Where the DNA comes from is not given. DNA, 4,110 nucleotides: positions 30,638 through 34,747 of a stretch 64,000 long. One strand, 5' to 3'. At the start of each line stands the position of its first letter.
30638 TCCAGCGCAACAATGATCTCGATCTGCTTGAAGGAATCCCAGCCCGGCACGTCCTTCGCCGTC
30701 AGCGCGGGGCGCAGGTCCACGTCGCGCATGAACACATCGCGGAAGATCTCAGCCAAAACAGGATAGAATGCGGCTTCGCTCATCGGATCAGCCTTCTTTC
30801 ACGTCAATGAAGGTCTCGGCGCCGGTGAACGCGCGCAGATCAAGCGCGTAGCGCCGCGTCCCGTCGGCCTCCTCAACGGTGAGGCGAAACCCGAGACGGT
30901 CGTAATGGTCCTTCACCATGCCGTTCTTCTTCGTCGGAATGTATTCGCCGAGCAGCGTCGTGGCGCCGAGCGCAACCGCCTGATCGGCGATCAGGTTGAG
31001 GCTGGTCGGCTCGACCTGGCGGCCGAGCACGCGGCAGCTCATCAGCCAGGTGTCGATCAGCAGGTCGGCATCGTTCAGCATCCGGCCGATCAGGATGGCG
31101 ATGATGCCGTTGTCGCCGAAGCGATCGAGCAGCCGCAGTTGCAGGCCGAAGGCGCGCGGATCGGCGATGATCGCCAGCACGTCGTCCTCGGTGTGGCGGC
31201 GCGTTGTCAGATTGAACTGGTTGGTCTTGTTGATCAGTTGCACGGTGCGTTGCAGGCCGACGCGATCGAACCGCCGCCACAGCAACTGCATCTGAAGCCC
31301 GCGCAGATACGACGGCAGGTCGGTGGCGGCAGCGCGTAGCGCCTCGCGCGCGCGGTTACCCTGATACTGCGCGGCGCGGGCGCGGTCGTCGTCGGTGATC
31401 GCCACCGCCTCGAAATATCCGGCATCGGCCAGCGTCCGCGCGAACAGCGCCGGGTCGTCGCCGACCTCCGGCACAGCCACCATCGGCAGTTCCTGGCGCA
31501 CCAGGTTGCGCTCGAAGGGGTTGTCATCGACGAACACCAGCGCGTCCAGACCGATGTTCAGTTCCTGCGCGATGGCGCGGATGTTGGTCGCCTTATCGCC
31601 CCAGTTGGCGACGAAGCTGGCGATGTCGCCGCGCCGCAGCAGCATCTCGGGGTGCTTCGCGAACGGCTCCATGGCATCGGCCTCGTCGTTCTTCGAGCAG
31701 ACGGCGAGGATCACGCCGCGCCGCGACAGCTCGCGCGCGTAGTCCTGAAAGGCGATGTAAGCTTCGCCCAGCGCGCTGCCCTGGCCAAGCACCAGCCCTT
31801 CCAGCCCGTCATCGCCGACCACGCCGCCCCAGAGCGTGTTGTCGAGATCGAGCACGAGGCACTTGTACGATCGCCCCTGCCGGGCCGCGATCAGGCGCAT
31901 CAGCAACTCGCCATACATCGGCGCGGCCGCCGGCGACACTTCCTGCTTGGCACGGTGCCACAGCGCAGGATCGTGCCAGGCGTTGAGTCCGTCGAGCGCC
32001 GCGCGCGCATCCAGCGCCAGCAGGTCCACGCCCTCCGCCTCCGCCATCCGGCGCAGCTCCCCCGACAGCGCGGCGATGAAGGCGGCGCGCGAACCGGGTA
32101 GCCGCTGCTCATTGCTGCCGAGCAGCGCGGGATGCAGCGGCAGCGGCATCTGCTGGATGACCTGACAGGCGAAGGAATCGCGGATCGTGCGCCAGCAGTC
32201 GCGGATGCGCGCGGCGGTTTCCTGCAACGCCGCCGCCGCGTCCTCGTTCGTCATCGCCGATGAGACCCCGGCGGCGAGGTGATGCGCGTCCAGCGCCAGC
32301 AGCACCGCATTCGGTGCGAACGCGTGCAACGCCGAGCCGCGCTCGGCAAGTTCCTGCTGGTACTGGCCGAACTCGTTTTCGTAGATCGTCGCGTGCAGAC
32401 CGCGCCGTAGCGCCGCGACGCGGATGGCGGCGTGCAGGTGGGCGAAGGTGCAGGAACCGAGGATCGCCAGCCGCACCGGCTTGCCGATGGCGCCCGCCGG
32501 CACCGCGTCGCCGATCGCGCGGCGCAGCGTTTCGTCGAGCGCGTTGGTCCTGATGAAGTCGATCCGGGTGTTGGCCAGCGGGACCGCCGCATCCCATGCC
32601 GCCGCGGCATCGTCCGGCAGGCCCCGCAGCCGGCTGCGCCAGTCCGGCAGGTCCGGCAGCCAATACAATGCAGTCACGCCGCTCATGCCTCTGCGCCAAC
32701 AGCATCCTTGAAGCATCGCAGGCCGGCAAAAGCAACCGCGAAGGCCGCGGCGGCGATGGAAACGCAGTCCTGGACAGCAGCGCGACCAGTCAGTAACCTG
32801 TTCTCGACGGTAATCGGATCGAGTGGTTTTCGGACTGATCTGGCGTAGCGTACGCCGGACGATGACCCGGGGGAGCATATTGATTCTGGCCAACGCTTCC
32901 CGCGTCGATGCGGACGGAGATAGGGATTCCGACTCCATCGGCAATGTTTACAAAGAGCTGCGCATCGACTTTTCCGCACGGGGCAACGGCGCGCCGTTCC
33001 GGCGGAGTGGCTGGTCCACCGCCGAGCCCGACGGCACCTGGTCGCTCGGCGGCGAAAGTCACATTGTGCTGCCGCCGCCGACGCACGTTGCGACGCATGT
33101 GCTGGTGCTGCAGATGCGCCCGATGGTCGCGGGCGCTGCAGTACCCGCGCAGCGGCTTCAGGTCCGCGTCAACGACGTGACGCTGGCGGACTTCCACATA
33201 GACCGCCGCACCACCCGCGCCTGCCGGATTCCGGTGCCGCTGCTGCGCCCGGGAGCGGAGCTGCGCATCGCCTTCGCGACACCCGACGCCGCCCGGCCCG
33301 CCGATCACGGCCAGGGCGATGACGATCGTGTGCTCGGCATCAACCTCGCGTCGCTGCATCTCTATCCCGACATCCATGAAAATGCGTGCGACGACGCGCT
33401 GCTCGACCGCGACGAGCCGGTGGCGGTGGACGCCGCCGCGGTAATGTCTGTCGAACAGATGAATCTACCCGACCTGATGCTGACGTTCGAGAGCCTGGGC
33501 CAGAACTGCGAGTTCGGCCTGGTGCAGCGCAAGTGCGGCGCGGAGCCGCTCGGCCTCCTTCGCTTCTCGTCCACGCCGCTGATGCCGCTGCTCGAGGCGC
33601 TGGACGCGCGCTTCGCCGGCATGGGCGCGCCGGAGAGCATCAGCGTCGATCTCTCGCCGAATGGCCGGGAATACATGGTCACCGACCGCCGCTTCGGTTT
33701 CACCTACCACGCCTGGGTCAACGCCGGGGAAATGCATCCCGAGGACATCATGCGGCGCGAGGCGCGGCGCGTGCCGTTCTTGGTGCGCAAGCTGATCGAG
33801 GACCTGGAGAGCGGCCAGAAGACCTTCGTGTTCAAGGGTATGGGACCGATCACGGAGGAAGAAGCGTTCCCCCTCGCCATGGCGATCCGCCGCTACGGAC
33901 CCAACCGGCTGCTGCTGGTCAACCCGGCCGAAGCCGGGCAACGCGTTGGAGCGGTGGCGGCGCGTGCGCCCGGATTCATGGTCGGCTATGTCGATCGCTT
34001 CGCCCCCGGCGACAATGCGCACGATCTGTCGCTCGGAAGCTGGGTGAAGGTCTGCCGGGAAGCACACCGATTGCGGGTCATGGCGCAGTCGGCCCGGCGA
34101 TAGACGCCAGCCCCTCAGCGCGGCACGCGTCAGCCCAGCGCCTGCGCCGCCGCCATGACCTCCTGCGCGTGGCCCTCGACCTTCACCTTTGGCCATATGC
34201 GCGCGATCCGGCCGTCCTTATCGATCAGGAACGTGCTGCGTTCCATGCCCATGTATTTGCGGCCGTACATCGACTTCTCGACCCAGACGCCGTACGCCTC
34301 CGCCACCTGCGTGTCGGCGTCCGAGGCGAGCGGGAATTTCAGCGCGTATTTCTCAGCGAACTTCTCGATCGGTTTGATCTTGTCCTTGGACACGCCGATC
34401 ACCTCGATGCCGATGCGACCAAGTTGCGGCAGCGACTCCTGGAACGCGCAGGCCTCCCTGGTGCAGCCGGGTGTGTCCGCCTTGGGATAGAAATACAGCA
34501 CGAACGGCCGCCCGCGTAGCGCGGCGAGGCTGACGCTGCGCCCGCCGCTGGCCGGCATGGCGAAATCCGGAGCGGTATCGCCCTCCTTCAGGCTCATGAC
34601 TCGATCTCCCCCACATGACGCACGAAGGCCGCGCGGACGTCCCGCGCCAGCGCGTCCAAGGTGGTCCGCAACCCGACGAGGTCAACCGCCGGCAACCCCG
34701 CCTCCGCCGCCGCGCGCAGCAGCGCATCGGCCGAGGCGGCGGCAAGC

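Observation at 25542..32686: Translationally coupled four-gene operon (FkbH-like, ACP, 1536-aa triple glycosyltransferase, tandem-motif protein) wedged in front of rpsB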

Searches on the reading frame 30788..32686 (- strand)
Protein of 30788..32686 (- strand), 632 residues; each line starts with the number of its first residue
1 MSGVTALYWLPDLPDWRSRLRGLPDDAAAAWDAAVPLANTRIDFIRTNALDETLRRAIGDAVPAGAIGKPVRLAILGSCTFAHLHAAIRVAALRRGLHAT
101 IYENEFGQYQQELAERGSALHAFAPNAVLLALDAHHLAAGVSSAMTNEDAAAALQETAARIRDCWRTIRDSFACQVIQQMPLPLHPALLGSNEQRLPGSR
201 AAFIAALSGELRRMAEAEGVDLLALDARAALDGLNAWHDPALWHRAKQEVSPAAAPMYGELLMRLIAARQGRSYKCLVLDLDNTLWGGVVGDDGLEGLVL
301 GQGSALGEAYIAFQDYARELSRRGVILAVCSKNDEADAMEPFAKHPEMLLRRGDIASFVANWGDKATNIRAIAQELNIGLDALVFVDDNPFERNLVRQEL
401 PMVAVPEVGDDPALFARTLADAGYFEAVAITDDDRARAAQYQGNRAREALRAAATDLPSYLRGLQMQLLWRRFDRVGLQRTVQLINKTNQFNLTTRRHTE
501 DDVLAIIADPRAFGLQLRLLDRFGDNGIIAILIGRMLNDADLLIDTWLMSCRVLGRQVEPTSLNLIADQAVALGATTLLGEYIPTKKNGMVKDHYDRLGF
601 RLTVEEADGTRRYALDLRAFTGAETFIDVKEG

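Call 7: search_protein_families(library=pfam, proteins=[window:30788-32686:-], max_evalue=0.01)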
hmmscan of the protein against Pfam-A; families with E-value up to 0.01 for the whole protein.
window:30788-32686:- (632 aa): 1 family
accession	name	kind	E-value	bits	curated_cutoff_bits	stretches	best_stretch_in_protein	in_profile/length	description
PF21211.3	FkbH_N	-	5.5e-09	36.7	27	1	72-216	1-140/192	FkbH, N-terminal domain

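Call 8: search_protein_families(library=ncbifam, proteins=[window:30788-32686:-], max_evalue=0.01)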
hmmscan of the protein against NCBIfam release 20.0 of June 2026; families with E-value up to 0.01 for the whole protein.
window:30788-32686:- (632 aa): 2 families
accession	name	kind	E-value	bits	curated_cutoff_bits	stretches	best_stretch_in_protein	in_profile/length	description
TIGR01686.1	FkbH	subfamily_domain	1.5e-88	297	146.65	1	274-602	3-321/323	FkbH domain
TIGR01681.1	HAD-SF-IIIC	subfamily_domain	2.4e-14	54.3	35.75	1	275-398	1-130/132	HAD-IIIC family phosphatase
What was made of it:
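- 30788..32686 (-): FkbH-like three-domain enzyme (FkbH_N, HAD-IIIC phosphatase, FkbH C-terminal domain), 632 aa. TIGR01686 scores 297 bits (cut-off 146.65), TIGR01681 54 bits, and PF21211 has E=5.5e-9 (calls 7, 8).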

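Call 40: search_solved_structures(query=window:30788-32686:-, max_evalue=0.01)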
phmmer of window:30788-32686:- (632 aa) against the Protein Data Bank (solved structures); distinct sequences matched with E-value up to 0.01: 1.
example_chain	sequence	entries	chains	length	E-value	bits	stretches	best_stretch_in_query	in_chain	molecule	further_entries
3slr_A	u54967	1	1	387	6e-66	226.7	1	71-431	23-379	uncharacterized protein BF1531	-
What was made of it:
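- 30788..32686 (-): PDB 3SLR (BF1531, uncharacterised) matches at 6e-66 (call 40).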

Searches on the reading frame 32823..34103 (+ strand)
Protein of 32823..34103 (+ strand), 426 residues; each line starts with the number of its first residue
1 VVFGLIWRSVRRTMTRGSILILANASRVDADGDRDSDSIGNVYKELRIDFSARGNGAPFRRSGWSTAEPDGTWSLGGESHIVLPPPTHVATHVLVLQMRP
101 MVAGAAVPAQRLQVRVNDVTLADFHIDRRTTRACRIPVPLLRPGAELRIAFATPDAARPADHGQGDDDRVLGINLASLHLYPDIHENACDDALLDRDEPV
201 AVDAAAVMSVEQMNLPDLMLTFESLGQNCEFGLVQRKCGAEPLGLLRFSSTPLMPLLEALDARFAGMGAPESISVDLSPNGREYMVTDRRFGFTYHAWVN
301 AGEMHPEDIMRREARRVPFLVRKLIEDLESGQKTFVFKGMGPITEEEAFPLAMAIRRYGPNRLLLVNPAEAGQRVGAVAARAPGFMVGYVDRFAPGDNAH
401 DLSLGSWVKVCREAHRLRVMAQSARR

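Call 10: search_protein_families(library=pfam, proteins=[window:32823-34103:+], max_evalue=0.001)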
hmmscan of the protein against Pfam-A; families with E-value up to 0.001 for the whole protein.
window:32823-34103:+ (426 aa): 0 families

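Call 39: search_protein_families(library=pfam, proteins=[window:32862-34103:+], max_evalue=5)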
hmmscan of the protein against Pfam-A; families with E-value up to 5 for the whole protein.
window:32862-34103:+ (413 aa): 0 families

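Call 61: search_protein_families(library=ncbifam, proteins=[window:32862-34103:+], max_evalue=0.001)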
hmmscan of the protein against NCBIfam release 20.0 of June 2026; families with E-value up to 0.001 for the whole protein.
window:32862-34103:+ (413 aa): 0 families

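Call 71: find_homologous_proteins(query=window:32862-34103:+, max_evalue=0.001)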
Query window:32862-34103:+ (413 aa): 945 proteins with E <= 0.001 among 8000 candidates; the best 120 are listed.
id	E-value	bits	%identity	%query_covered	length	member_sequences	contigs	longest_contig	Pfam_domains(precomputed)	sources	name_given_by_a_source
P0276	4.5e-277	937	100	100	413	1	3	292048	-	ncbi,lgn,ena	-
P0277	1.3e-219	747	83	99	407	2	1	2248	-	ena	-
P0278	2.7e-217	740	82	98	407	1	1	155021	-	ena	-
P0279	7.9e-186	636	74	92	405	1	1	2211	-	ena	-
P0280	3.8e-175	601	69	96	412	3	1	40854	-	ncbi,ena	-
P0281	5.3e-163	561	65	93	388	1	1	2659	-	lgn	-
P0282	2.0e-157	543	65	92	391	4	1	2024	-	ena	-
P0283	2.1e-157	542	65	91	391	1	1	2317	-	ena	-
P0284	2.7e-156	539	65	91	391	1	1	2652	-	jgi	jgi:hypothetical protein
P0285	3.6e-154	532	64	92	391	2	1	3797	-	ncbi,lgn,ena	-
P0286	4.4e-152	525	69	85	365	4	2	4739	-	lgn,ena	-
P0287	7.2e-152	524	65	92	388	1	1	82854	-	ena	-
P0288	1.2e-151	523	63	92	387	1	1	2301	-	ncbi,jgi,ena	jgi:hypothetical protein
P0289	1.2e-151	523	64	90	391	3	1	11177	-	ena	-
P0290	5.9e-151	521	65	90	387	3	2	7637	-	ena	-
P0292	1.4e-150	520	63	91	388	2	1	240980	-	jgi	jgi:hypothetical protein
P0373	1.1e-107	379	49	92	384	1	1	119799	-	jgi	jgi:hypothetical protein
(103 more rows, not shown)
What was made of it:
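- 32862..34103 (+): Divergently transcribed 413-aa conserved hypothetical protein ('div413'); part of the conserved block in the FkbH/ACP sub-clade. Its family has 945 or more members of about 385 aa, found on the same contigs as the small protein and GT (call 71).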

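Call 83: find_encoding_contigs(protein=P0373, flank=8000, max_places=1)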
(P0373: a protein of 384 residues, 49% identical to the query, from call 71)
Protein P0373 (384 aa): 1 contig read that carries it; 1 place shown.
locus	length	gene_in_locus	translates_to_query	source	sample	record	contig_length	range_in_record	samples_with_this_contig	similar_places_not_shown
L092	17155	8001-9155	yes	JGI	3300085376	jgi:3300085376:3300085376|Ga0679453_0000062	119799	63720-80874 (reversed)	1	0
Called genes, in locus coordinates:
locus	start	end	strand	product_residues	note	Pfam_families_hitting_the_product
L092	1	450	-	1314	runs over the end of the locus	PF00535:Glycos_transf_2, PF13641:Glyco_tranf_2_3, PF00534:Glycos_transf_1 (weak), PF13692:Glyco_trans_1_4 (faint), PF07538:ChW (faint)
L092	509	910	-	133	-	-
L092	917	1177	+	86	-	-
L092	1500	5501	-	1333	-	PF13632:Glyco_trans_2_3 (faint), PF13641:Glyco_tranf_2_3 (faint), PF00535:Glycos_transf_2, PF10111:Glyco_tranf_2_2 (faint), PF01075:Glyco_transf_9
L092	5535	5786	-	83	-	PF00550:PP-binding (weak)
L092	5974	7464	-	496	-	PF27114:Phage_tail_beta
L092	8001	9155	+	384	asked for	-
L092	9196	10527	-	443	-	PF03972:MmgE_PrpD_N, PF19305:MmgE_PrpD_C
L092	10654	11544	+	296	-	PF23678:YqhI, PF01738:DLH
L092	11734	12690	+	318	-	PF03069:FmdA_AmdA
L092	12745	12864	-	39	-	-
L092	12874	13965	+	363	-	PF02805:Ada_Zn_binding, PF00165:HTH_AraC, PF12833:HTH_18, PF01035:DNA_binding_1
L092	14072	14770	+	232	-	PF09859:Oxygenase-NA, PF13640:2OG-FeII_Oxy_3 (weak)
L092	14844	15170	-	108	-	PF00857:Isochorismatase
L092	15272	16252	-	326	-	PF01384:PHO4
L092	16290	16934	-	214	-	PF01865:PhoU_div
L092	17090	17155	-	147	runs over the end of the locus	PF01503:PRA-PH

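Call 84: find_encoding_contigs(protein=P0292, flank=8000, max_places=1)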
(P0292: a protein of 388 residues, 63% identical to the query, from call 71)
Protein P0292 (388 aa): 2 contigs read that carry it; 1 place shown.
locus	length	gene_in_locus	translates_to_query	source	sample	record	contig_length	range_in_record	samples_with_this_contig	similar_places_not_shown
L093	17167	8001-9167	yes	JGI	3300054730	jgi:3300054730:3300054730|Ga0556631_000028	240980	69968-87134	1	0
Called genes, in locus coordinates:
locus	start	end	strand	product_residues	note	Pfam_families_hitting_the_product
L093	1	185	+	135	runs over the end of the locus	PF07110:EthD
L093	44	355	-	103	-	-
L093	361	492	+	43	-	-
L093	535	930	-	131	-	-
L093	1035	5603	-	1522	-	PF00535:Glycos_transf_2, PF13641:Glyco_tranf_2_3, PF13632:Glyco_trans_2_3 (weak), PF01075:Glyco_transf_9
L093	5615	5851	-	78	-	PF00550:PP-binding (weak)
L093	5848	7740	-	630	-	PF21211:FkbH_N (weak)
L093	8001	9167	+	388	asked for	-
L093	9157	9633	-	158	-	PF00578:AhpC-TSA, PF08534:Redoxin, PF05988:DUF899 (faint)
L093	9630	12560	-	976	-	PF03710:GlnE, PF08335:GlnD_UR_UTase, PF03710:GlnE, PF08335:GlnD_UR_UTase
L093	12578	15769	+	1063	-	PF13116:YhdP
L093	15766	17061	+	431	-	PF03629:SASA (weak)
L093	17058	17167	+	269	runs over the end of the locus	PF00753:Lactamase_B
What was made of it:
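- The two sampled div413 relatives (P0373, P0292) again lie beside ACP and the GT (calls 83, 84).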

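Call 88: search_solved_structures(query=window:32862-34103:+, max_evalue=1)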
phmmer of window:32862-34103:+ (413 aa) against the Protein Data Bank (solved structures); distinct sequences matched with E-value up to 1: 5.
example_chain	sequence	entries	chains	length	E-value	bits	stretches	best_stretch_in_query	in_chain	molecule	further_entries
4qtp_A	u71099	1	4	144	0.066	15.4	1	173-245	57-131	Anti-sigma factor antagonist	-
8ih8_A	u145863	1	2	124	0.1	14.8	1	173-238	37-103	Anti-sigma-F factor antagonist RsfB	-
5ey5_A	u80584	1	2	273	0.13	14.4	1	330-374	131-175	LBCATS-a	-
6c4n_A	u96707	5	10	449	0.28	13.4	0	216-251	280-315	Pseudopaline dehydrogenase | Pseudopaline Dehdyrogenase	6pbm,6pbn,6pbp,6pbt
5xeu_A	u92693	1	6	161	0.42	12.8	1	217-279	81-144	Hcp1 family type VI secretion system effector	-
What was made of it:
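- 32862..34103 (+): It has no Pfam, NCBIfam or PDB match (calls 10, 39, 61, 88).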

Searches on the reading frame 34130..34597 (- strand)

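Call 10: search_protein_families(library=pfam, proteins=[window:34130-34597:-], max_evalue=0.001)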
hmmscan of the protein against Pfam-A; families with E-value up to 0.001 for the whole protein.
window:34130-34597:- (155 aa): 4 families
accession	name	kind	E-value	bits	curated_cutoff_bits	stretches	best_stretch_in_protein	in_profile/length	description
PF00578.27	AhpC-TSA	-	6.8e-40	136.3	26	1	6-133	2-123/124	AhpC/TSA family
PF08534.16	Redoxin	-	1.2e-24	87.2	26.6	1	4-133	1-130/148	Redoxin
PF13911.12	AhpC-TSA_2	-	7.8e-05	23.5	27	1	53-111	3-56/114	AhpC/TSA antioxidant enzyme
PF05988.18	DUF899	-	0.0002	21.4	27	1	40-135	83-184/224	Bacterial protein of unknown function (DUF899)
